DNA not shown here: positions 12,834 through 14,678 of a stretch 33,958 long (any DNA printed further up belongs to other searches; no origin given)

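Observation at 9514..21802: nan-like locus with non-canonical downstream enzymes: candidate uncharacterised ulosonic-acid (Kdo/Kdn-like) harvesting and catabolic pathway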

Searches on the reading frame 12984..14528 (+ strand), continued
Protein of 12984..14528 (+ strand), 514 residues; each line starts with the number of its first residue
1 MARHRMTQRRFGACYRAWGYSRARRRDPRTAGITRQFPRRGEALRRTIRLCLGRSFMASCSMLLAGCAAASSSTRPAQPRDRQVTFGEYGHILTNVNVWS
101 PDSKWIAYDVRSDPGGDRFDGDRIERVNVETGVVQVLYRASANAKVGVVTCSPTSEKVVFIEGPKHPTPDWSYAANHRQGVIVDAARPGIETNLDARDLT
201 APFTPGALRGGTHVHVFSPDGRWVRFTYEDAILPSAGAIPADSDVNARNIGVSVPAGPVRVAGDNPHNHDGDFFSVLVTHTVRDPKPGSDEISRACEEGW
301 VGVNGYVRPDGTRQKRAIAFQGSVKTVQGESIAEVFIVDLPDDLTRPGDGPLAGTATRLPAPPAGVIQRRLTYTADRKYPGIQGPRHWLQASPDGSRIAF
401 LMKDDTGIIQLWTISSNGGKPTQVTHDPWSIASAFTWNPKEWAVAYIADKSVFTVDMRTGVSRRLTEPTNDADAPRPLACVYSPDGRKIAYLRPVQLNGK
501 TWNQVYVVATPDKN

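Call 65: fold_search(model_id=the predicted structure, library=pdb)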
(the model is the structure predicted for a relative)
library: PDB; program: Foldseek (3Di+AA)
matches with E <= 10: 1382; with E <= 0.001: 774
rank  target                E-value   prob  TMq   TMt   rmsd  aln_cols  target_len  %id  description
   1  8wt1_F                5.3e-10  1.00  0.41  0.31  11.7       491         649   13  Crystal structure of S9 carboxypeptidase from Geobacillus sterothermophilus (released 2024-03-13)
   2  5jrl_D                6.2e-10  1.00  0.32  0.24  13.1       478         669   13  Crystal Structure of the Sphingopyxin I Lasso Peptide Isopeptidase SpI-IsoP (Native) (released 2016-09-14)
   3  5jrk_B                6.8e-10  1.00  0.30  0.22  15.4       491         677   12  Crystal Structure of the Sphingopyxin I Lasso Peptide Isopeptidase SpI-IsoP (SeMet-derived) (released 2016-09-28)
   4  5yp1_C                9.8e-10  1.00  0.42  0.29  10.1       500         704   14  Crystal structure of dipeptidyl peptidase IV (DPP IV) from Pseudoxanthomonas mexicana WO24 (released 2018-02-21)
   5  5yp4_C                1.2e-09  1.00  0.43  0.31   9.4       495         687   14  Crystal structure of dipeptidyl peptidase IV (DPP IV) with Lys-Pro from Pseudoxanthomonas mexicana WO24 (released 2018-02-21)
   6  5jrk_A                1.3e-09  1.00  0.30  0.22  13.5       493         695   13  Crystal Structure of the Sphingopyxin I Lasso Peptide Isopeptidase SpI-IsoP (SeMet-derived) (released 2016-09-28)
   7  1n1m_B                1.5e-09  1.00  0.44  0.29  11.2       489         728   11  Human Dipeptidyl Peptidase IV/CD26 in complex with an inhibitor (released 2002-12-27)
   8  8wt1_G                1.5e-09  1.00  0.41  0.31  11.7       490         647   13  Crystal structure of S9 carboxypeptidase from Geobacillus sterothermophilus (released 2024-03-13)
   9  7mx5_B                2.1e-09  1.00  0.35  0.39  11.3       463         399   12  Crystal structure of TolB from Acinetobacter baumannii (released 2021-05-26)
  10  5yp4_D                2.4e-09  1.00  0.44  0.30   8.4       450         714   14  Crystal structure of dipeptidyl peptidase IV (DPP IV) with Lys-Pro from Pseudoxanthomonas mexicana WO24 (released 2018-02-21)
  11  4pwz_A                2.4e-09  1.00  0.37  0.41  12.6       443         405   11  Crystal structure of TolB protein from Yersinia pestis CO92 (released 2014-04-02)
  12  7mx5_A                2.9e-09  1.00  0.37  0.41  12.2       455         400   12  Crystal structure of TolB from Acinetobacter baumannii (released 2021-05-26)
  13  8wt1_H                2.9e-09  1.00  0.41  0.31  12.0       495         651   13  Crystal structure of S9 carboxypeptidase from Geobacillus sterothermophilus (released 2024-03-13)
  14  1u8e_B                3.1e-09  1.00  0.45  0.30  11.2       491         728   11  HUMAN DIPEPTIDYL PEPTIDASE IV/CD26 MUTANT Y547F (released 2004-08-17)
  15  8wt1_A                3.1e-09  1.00  0.38  0.28  12.9       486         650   15  Crystal structure of S9 carboxypeptidase from Geobacillus sterothermophilus (released 2024-03-13)
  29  3pe7                  6.0e-09  1.00  0.54  0.63   8.3       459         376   12  Oligogalacturonate lyase in complex with manganese (released 2010-11-03)
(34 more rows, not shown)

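Call 73: search_protein_families(library=ncbifam, proteins=[L024:3458-5125:-, L044:8098-9705:+, L084:3364-5451:+, L016:14520-16238:+, L044:11309-12967:+], max_evalue=0.00001)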
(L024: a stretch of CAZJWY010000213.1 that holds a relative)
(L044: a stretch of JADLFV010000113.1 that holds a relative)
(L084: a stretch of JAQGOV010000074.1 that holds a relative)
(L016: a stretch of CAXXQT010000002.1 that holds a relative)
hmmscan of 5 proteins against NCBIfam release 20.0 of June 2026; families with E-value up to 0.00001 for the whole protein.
L024:3458-5125:- (555 aa): 10 families
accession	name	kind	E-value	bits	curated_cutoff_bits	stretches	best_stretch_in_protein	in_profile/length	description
NF003154.0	PRK04123.1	equivalog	2.5e-180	600.9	428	1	23-553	5-538/554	ribulokinase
TIGR01234.1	L-ribulokinase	equivalog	2.4e-152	508.4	583.25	1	24-554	3-532/536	ribulokinase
TIGR01315.1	5C_CHO_kinase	subfamily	1.3e-54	185.8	408.7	2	25-362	3-333/541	FGGY family pentulose kinase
TIGR01312.1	XylB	equivalog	6.5e-46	156.9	380.25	1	25-548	1-479/481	xylulokinase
NF011601.0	PRK15027.1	equivalog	2.1e-21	75.9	912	1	25-501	3-440/484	xylulokinase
TIGR01311.1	glycerol_kin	equivalog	3.9e-19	68.3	590.35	1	267-500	219-453/496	glycerol kinase GlpK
TIGR01314.1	gntK_FGGY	equivalog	1.9e-17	63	648.55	1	260-512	203-465/505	gluconokinase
NF008187.0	PRK10939.1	equivalog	8.2e-15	54.4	528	1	180-368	140-318/521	autoinducer-2 kinase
NF000756.0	PRK00047.1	subfamily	1.2e-13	50.2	498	1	284-498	236-453/502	glycerol kinase GlpK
TIGR02628.1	fuculo_kin_coli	equivalog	5.8e-11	42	470.9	1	253-511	199-456/465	L-fuculokinase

L044:8098-9705:+ (535 aa): 10 families
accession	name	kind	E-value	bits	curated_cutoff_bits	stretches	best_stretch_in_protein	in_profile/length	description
NF003154.0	PRK04123.1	equivalog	2.9e-188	627.1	428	1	3-528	3-535/554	ribulokinase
TIGR01234.1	L-ribulokinase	equivalog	2.6e-169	564.5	583.25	1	5-533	2-533/536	ribulokinase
TIGR01315.1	5C_CHO_kinase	subfamily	4.9e-55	187.3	408.7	1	6-527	2-534/541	FGGY family pentulose kinase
TIGR01312.1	XylB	equivalog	8.2e-49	166.4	380.25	1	7-525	1-478/481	xylulokinase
TIGR01311.1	glycerol_kin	equivalog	3e-24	85.2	590.35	1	5-485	2-452/496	glycerol kinase GlpK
NF000756.0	PRK00047.1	subfamily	6.2e-23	80.9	498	1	4-479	5-453/502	glycerol kinase GlpK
NF008187.0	PRK10939.1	equivalog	1.3e-20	73.6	528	1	4-525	4-498/521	autoinducer-2 kinase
TIGR01314.1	gntK_FGGY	equivalog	8e-20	70.8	648.55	1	347-480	319-452/505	gluconokinase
NF011601.0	PRK15027.1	equivalog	2e-16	59.5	912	1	238-482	198-440/484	xylulokinase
TIGR02628.1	fuculo_kin_coli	equivalog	1.5e-13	50.5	470.9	1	207-493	176-453/465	L-fuculokinase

L084:3364-5451:+ (695 aa): 10 families
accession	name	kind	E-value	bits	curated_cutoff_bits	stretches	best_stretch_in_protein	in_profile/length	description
NF003154.0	PRK04123.1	equivalog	1e-182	608.7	428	1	152-685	3-542/554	ribulokinase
TIGR01234.1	L-ribulokinase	equivalog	1.7e-152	508.9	583.25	1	154-679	2-529/536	ribulokinase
TIGR01315.1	5C_CHO_kinase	subfamily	5.5e-56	190.4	408.7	2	156-491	3-331/541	FGGY family pentulose kinase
TIGR01312.1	XylB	equivalog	7.8e-42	143.4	380.25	1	156-676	1-479/481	xylulokinase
NF011601.0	PRK15027.1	equivalog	2.9e-17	62.3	912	1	387-631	197-439/484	xylulokinase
TIGR01311.1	glycerol_kin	equivalog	2.8e-16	58.9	590.35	1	412-631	229-453/496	glycerol kinase GlpK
NF008187.0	PRK10939.1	equivalog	5.1e-16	58.4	528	1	311-680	140-510/521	autoinducer-2 kinase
TIGR01314.1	gntK_FGGY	equivalog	1.7e-15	56.6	648.55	1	496-649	318-470/505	gluconokinase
NF000756.0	PRK00047.1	subfamily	3.9e-12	45.2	498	1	415-629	236-453/502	glycerol kinase GlpK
TIGR02628.1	fuculo_kin_coli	equivalog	3.8e-09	36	470.9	1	393-645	207-455/465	L-fuculokinase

L016:14520-16238:+ (572 aa): 10 families
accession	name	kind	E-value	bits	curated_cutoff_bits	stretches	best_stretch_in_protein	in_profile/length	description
TIGR00813.1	sss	superfamily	3.2e-66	224.1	184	2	37-320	1-280/411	sodium/solute symporter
NF007790.0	PRK10484.1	equivalog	7.5e-40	137.2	401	1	13-506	6-453/527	solute:sodium symporter family transporter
TIGR02121.1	Na_Pro_sym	equivalog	1.2e-28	100.1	515.5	2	11-213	5-214/488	sodium/proline symporter PutP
TIGR02119.1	panF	equivalog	1.1e-20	74.2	328.05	2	362-506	298-439/471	sodium/pantothenate symporter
TIGR03648.1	Na_symport_lg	subfamily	4.5e-15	55.1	320.75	2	379-568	358-534/547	VC_2705 family sodium/solute symporter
NF011948.0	PRK15419.1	equivalog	6.8e-15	54.9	955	2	12-205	10-211/502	sodium/proline symporter PutP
NF058657.1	MncbAcdTpMctC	equivalog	8.4e-15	54.2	670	1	11-288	10-285/527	monocarboxylic acid transporter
NF006903.2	PRK09395.1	subfamily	4.7e-13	48.4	750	1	12-282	40-300/552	cation/acetate symporter ActP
TIGR02711.1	symport_actP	equivalog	3.2e-10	39.4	1099.25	1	12-218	37-244/549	cation/acetate symporter ActP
NF009135.0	PRK12488.1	subfamily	8.9e-09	34.4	850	1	14-206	39-232/549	cation/acetate symporter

L044:11309-12967:+ (552 aa): 10 families
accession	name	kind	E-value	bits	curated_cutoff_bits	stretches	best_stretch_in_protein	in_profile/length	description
TIGR00813.1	sss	superfamily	9.3e-68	229.2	184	2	37-309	1-280/411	sodium/solute symporter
NF007790.0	PRK10484.1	equivalog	2.1e-39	135.8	401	1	16-541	9-486/527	solute:sodium symporter family transporter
TIGR02121.1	Na_Pro_sym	equivalog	1e-30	106.9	515.5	2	11-276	5-270/488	sodium/proline symporter PutP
TIGR02119.1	panF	equivalog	1.9e-19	70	328.05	2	13-214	7-216/471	sodium/pantothenate symporter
NF011948.0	PRK15419.1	equivalog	5.9e-19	68.3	955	2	347-502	301-453/502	sodium/proline symporter PutP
TIGR03648.1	Na_symport_lg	subfamily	3.8e-14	52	320.75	2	368-540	357-533/547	VC_2705 family sodium/solute symporter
NF058657.1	MncbAcdTpMctC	equivalog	2.8e-12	45.9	670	1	10-217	9-221/527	monocarboxylic acid transporter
NF006903.2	PRK09395.1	subfamily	1.1e-10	40.6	750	1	12-219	40-248/552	cation/acetate symporter ActP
TIGR02711.1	symport_actP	equivalog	5.9e-09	35.2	1099.25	1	11-275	36-299/549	cation/acetate symporter ActP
NF009135.0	PRK12488.1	subfamily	7.5e-08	31.4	850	1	14-218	39-244/549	cation/acetate symporter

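Call 75: search_protein_families(library=pfam, proteins=[L024:1384-2985:-, L044:7041-7763:+, L084:6382-7326:+, L084:7371-8645:+, L048:15377-16279:-, L048:11338-13818:-, L012:4879-6030:+, L040:4178-5551:+, L040:9685-10377:+, L060:7210-8247:-], max_evalue=0.001)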
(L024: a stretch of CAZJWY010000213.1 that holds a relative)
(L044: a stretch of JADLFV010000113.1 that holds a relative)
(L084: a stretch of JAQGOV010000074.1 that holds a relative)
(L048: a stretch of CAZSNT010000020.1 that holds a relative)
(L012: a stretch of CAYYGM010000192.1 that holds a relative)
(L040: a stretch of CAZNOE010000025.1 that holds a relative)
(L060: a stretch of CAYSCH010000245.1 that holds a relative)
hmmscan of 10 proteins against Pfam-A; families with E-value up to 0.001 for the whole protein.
L024:1384-2985:- (533 aa): 2 families
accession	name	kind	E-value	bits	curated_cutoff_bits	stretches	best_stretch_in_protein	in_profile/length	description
PF02952.23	Fucose_iso_C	-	1.8e-07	31.4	29.3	1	417-505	31-122/143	L-fucose isomerase, C-terminal domain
PF07881.17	Fucose_iso_N1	-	0.00011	22.5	28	1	79-144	78-141/169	L-fucose isomerase, first N-terminal domain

L044:7041-7763:+ (240 aa): 0 families

L084:6382-7326:+ (314 aa): 1 family
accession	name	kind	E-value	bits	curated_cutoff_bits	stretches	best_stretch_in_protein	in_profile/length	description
PF06283.17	ThuA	-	1.6e-27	97.6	33.4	1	144-311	43-209/209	Trehalose utilisation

L084:7371-8645:+ (424 aa): 1 family
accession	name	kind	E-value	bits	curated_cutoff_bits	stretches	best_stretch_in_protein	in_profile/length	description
PF22244.2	GCE_fung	-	1.5e-39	136.7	27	1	188-375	36-231/231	Glucuronyl esterase, fungi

L048:15377-16279:- (300 aa): 4 families
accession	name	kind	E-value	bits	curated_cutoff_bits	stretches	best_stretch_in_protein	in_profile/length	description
PF13561.12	adh_short_C2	-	6.5e-69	232.5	27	1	66-298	3-236/236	Enoyl-(Acyl carrier protein) reductase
PF00106.31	adh_short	-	8.6e-59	198.7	26.6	1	58-249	1-190/195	short chain dehydrogenase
PF08659.16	KR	-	4.4e-13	50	22.6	1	61-237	4-174/180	KR domain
PF23441.1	SDR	-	3.5e-07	30.3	27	1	149-297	106-255/258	SDR-like rossmann domain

L048:11338-13818:- (826 aa): 2 families
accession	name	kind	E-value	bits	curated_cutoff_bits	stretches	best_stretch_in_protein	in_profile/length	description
PF18582.6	HZS_alpha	-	1.9e-32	112.1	26.6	1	465-561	2-98/98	Hydrazine synthase alpha subunit middle domain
PF13442.11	Cytochrome_CBB3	-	0.00048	20.8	27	0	597-622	4-28/68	Cytochrome C oxidase, cbb3-type, subunit III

L012:4879-6030:+ (383 aa): 1 family
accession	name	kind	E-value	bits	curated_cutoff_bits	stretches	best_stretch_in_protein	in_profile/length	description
PF01208.23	URO-D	-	6.8e-40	137.6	23.9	1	132-380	97-345/346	Uroporphyrinogen decarboxylase (URO-D)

L040:4178-5551:+ (457 aa): 0 families

L040:9685-10377:+ (230 aa): 2 families
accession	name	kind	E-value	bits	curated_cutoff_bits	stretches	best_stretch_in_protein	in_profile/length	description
PF00837.23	T4_deiodinase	-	1.5e-19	70.6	27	1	42-194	69-211/237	Iodothyronine deiodinase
PF00578.27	AhpC-TSA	-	1.3e-06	28.8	26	1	49-131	2-77/124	AhpC/TSA family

L060:7210-8247:- (345 aa): 0 families

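Call 83: search_protein_families(library=ncbifam, proteins=[L060:13455-14585:+, L024:1384-2985:-, L033:5934-7514:+, L054:10579-11751:+, L045:11744-12895:+, L048:13815-15362:-, L055:16563-17186:-], max_evalue=1e-8)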
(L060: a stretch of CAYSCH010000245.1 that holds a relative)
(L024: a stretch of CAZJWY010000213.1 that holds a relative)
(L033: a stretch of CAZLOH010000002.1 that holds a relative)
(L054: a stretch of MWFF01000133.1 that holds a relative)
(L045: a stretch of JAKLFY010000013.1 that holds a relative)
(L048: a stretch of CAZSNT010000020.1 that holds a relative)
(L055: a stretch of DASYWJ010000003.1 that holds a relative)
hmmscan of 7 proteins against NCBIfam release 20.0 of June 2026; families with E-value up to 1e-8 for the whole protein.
L060:13455-14585:+ (377 aa): 2 families
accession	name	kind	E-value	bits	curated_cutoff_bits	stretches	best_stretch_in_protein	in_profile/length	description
NF008220.0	PRK10991.1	equivalog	3.1e-201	669.9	775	1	1-377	5-381/591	L-fucose isomerase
TIGR01089.1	fucI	equivalog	1.7e-197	657.4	850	1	2-377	3-378/587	L-fucose isomerase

L024:1384-2985:- (533 aa): 0 families

L033:5934-7514:+ (527 aa): 0 families

L054:10579-11751:+ (391 aa): 7 families
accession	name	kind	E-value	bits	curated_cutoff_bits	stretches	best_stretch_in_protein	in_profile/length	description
TIGR02627.1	rhamnulo_kin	equivalog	2.3e-116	389.1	527.95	1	2-391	69-452/454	rhamnulokinase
NF007925.0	PRK10640.1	equivalog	1.2e-103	347.2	639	1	1-390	74-457/489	rhamnulokinase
TIGR02628.1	fuculo_kin_coli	equivalog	6.7e-39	134.1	470.9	2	1-194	71-266/465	L-fuculokinase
TIGR01312.1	XylB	equivalog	1.1e-20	73.7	380.25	1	15-172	82-243/481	xylulokinase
NF008187.0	PRK10939.1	equivalog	1.4e-19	70.1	528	1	1-385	76-470/521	autoinducer-2 kinase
TIGR01311.1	glycerol_kin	equivalog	1.1e-10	40.5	590.35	0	300-381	375-457/496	glycerol kinase GlpK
NF000756.0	PRK00047.1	subfamily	1.3e-09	36.9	498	0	299-380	376-458/502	glycerol kinase GlpK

L045:11744-12895:+ (384 aa): 7 families
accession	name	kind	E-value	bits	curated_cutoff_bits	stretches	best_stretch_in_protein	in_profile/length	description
TIGR02627.1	rhamnulo_kin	equivalog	6.5e-113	377.7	527.95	1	2-384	69-445/454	rhamnulokinase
NF007925.0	PRK10640.1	equivalog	1.5e-100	336.9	639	1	1-382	74-449/489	rhamnulokinase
TIGR02628.1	fuculo_kin_coli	equivalog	1.7e-38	132.8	470.9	2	1-194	71-266/465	L-fuculokinase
TIGR01312.1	XylB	equivalog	1.6e-21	76.4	380.25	1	15-172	82-243/481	xylulokinase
NF008187.0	PRK10939.1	equivalog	1.8e-19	69.7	528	1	1-382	76-467/521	autoinducer-2 kinase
TIGR01311.1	glycerol_kin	equivalog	2e-11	42.9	590.35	0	300-375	375-451/496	glycerol kinase GlpK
NF000756.0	PRK00047.1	subfamily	7.9e-10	37.6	498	0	299-375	376-453/502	glycerol kinase GlpK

L048:13815-15362:- (515 aa): 12 families
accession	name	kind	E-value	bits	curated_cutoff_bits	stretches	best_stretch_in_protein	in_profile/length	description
TIGR01312.1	XylB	equivalog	6.8e-101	338.2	380.25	1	9-492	4-479/481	xylulokinase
NF011601.0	PRK15027.1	equivalog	9.4e-63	212.3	912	1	8-496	5-479/484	xylulokinase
TIGR01314.1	gntK_FGGY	equivalog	1.1e-57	195.7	648.55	1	6-507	3-504/505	gluconokinase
TIGR01311.1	glycerol_kin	equivalog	1e-48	165.9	590.35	1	5-477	3-475/496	glycerol kinase GlpK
NF008187.0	PRK10939.1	equivalog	4.7e-47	160.8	528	1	3-490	4-497/521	autoinducer-2 kinase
NF000756.0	PRK00047.1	subfamily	1.1e-42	146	498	1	4-478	6-477/502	glycerol kinase GlpK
TIGR02628.1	fuculo_kin_coli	equivalog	1.3e-39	136.5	470.9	1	5-460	3-449/465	L-fuculokinase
NF003154.0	PRK04123.1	equivalog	1.7e-30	106.3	428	1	5-501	6-542/554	ribulokinase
TIGR02627.1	rhamnulo_kin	equivalog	6.2e-21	74.5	527.95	1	71-278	66-266/454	rhamnulokinase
TIGR01315.1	5C_CHO_kinase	subfamily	2.1e-20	73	408.7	1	7-299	4-312/541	FGGY family pentulose kinase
NF007925.0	PRK10640.1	equivalog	4.7e-18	64.9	639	1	60-277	61-271/489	rhamnulokinase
TIGR01234.1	L-ribulokinase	equivalog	2.4e-16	59.6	583.25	1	136-460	157-492/536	ribulokinase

L055:16563-17186:- (208 aa): 28 families (the best 25 are shown)
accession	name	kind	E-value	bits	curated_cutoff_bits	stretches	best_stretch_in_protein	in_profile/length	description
NF043034.1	OxoTetrPhDc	equivalog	2.4e-41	141.8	250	1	1-199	4-204/205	3-oxo-tetronate 4-phosphate decarboxylase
NF005123.0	PRK06557.1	subfamily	4.3e-36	124.7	251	1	3-201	13-214/223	L-ribulose-5-phosphate 4-epimerase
NF040649.1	FucA_Meth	equivalog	2.7e-35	121.9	250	1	5-184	5-178/179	L-fuculose phosphate aldolase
NF005302.0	PRK06833.1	equivalog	1.6e-33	116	264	1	2-205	6-209/214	L-fuculose-phosphate aldolase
NF006208.0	PRK08333.1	equivalog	8.7e-33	113.6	267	1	2-182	5-183/189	aldolase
NF053831.1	RU1PAldHalo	equivalog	2e-27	96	300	1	16-200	17-200/208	ribulose-1-phosphate aldolase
TIGR03328.1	salvage_mtnB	equivalog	4.5e-26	91.5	137.05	1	6-97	1-93/194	methylthioribulose 1-phosphate dehydratase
NF004527.0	PRK05874.1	equivalog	8.2e-26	90.9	308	1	12-192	17-199/218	L-fuculose-phosphate aldolase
NF005984.0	PRK08087.1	subfamily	8.3e-24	84.5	264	1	2-201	6-204/215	L-fuculose-phosphate aldolase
NF004979.0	PRK06357.1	equivalog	2.4e-23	82.7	216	1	3-179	7-195/221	hypothetical protein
NF006672.0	PRK09220.1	equivalog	6.7e-23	81.2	226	1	4-100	13-109/209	methylthioribulose 1-phosphate dehydratase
TIGR01086.1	fucA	equivalog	1.2e-21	77.5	400.25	1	16-201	19-203/214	L-fuculose-phosphate aldolase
NF006413.0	PRK08660.1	equivalog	2.2e-21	76.5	203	1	3-185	3-180/184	aldolase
NF006047.0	PRK08193.1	subfamily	8.3e-21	74.6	257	1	32-187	35-204/231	L-ribulose-5-phosphate 4-epimerase AraD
NF009003.0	PRK12348.1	subfamily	2.1e-19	70.1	331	1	2-184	4-198/228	L-ribulose-5-phosphate 4-epimerase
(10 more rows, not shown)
